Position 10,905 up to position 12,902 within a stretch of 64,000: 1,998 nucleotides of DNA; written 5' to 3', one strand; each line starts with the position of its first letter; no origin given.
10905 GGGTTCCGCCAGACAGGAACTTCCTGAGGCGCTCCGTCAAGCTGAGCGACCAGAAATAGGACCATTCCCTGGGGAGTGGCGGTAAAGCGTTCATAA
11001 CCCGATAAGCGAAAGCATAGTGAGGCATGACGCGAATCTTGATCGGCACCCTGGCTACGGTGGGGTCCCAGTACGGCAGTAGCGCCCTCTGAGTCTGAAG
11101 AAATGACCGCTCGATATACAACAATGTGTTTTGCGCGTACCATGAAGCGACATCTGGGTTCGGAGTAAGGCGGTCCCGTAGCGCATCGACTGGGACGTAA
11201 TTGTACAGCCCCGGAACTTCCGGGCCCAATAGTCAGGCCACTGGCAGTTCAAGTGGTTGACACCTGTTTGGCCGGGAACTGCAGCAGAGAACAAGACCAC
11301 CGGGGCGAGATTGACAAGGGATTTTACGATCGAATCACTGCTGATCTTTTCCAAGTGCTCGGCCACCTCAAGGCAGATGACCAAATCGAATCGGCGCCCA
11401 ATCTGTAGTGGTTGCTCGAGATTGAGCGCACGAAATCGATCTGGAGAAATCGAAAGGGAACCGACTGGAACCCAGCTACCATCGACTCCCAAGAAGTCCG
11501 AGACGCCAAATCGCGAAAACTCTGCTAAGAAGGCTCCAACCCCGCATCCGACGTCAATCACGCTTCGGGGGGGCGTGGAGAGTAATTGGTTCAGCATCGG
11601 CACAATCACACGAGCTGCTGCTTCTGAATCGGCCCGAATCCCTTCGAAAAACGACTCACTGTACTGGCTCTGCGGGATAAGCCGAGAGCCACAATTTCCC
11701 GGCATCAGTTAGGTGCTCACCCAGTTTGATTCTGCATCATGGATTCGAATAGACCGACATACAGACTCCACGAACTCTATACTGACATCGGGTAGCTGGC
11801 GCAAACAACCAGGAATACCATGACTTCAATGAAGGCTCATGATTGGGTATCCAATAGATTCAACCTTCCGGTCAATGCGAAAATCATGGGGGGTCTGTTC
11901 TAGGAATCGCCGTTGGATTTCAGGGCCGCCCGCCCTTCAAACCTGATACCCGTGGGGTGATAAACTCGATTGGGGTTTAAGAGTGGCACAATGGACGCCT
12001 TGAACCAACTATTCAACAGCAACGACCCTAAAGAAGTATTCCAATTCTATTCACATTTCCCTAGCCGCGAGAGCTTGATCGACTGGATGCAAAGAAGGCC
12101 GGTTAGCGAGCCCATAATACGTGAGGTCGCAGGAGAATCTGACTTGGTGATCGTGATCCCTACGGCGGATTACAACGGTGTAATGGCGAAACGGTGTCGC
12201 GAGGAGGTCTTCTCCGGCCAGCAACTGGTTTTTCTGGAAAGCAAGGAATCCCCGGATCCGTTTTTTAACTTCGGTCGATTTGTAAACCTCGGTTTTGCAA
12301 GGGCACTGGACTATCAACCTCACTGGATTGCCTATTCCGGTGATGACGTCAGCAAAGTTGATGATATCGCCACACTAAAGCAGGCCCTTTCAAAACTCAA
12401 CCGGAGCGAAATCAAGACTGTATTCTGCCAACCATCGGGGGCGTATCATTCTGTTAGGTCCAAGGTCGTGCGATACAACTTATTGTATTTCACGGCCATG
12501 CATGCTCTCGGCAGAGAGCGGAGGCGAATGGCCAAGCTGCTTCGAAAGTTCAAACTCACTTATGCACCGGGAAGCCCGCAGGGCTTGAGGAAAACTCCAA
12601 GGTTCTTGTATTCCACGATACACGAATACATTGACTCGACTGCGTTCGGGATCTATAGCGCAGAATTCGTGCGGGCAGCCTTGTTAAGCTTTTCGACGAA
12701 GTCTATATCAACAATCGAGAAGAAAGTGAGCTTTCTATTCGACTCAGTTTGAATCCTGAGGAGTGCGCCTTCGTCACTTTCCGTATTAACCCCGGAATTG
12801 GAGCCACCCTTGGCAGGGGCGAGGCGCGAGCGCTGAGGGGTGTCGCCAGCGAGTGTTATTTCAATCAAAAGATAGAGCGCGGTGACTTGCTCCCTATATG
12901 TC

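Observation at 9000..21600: Lower-GC glycosylation island with serial gene decay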

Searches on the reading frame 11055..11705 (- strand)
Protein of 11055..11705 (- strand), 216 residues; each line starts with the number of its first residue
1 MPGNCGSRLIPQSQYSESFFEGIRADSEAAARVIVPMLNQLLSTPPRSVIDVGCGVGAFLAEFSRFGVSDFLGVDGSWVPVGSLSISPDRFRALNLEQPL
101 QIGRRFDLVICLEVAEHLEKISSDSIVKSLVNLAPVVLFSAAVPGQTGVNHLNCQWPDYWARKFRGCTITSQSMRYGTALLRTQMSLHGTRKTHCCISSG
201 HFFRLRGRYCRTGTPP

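Call 6: search_protein_families(library=pfam, proteins=[window:11055-11705:-], max_evalue=0.01)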
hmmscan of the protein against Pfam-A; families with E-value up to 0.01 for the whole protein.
window:11055-11705:- (216 aa): 5 families
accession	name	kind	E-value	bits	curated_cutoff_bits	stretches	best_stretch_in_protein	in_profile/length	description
PF13489.12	Methyltransf_23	-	5.5e-10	39.7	27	1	38-156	13-132/164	Methyltransferase domain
PF08241.18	Methyltransf_11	-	2.3e-05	25.4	21.2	1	50-120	1-75/95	Methyltransferase domain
PF08242.18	Methyltransf_12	-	2.5e-05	25.4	30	1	50-122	1-82/98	Methyltransferase domain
PF13649.12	Methyltransf_25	-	0.00014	22.9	27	1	49-128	1-87/97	Methyltransferase domain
PF23525.1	Methyltransf_36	-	0.0054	16.4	27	1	30-62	24-57/268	AprA MT2-like domain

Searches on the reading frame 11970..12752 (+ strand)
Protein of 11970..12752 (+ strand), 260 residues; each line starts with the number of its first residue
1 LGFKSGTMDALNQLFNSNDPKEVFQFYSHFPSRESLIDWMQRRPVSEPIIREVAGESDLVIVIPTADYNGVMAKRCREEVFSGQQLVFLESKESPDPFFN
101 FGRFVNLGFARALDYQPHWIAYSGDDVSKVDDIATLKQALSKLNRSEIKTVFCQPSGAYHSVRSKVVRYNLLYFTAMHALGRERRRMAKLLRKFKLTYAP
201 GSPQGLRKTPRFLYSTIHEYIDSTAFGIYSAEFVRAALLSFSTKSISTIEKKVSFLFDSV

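Call 6: search_protein_families(library=pfam, proteins=[window:11970-12752:+], max_evalue=0.01)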
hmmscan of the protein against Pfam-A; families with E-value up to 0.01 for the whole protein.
window:11970-12752:+ (260 aa): 0 families

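Call 14: find_encoding_contigs(protein=window:11991-12752:+, flank=10000, max_places=6)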
Protein window:11991-12752:+ (253 aa): no gene with exactly this product is on record in the collection.
